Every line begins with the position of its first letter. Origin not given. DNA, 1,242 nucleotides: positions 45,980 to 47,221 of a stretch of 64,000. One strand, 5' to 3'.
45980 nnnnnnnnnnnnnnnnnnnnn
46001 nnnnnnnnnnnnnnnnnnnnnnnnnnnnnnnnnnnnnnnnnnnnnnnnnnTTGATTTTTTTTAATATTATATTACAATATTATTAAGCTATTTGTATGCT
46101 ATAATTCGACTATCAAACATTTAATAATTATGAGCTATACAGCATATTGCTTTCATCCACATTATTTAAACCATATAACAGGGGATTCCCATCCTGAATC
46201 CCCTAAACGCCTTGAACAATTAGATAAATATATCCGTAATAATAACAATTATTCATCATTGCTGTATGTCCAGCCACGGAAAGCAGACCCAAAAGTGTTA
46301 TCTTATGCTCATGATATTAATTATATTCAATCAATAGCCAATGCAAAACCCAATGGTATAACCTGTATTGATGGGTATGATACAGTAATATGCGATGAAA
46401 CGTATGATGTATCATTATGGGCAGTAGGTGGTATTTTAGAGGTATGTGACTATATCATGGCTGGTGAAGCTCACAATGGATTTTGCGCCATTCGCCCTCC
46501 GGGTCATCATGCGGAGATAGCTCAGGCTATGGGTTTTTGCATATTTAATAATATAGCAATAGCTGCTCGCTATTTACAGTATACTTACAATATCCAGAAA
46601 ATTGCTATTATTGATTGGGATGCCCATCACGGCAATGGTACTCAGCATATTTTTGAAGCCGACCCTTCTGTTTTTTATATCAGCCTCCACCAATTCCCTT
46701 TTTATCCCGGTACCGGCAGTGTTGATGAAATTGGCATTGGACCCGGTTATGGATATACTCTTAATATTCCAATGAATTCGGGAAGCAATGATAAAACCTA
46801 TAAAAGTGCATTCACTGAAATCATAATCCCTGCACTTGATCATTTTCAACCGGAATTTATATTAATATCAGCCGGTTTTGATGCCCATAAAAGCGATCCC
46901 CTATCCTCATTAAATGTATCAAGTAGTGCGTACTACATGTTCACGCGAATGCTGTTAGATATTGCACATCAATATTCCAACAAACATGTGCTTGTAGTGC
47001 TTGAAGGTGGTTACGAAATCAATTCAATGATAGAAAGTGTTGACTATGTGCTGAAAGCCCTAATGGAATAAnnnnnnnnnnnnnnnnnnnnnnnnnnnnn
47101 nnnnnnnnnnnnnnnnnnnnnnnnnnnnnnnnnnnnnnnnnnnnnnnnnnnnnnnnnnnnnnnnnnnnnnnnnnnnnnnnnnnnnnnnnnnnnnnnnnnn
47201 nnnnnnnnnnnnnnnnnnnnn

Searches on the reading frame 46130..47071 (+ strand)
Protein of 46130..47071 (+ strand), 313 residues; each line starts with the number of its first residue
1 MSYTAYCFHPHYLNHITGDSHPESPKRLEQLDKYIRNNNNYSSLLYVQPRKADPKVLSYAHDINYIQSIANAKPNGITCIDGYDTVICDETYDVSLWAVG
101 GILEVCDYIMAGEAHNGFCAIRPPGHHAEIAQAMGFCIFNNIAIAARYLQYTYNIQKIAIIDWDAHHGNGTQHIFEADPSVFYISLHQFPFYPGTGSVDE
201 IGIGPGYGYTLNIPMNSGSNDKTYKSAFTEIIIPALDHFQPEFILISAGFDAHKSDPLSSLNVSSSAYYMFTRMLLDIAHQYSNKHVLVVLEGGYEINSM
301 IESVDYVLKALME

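Call 23: search_protein_families(library=pfam, proteins=[window:46130-47071:+], max_evalue=0.0001)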
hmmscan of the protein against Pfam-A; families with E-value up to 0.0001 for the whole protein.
window:46130-47071:+ (313 aa): 1 family
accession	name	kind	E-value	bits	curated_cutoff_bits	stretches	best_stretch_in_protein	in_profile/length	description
PF00850.24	Hist_deacetyl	-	1.7e-98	330.1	27.9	1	21-311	1-298/298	Histone deacetylase domain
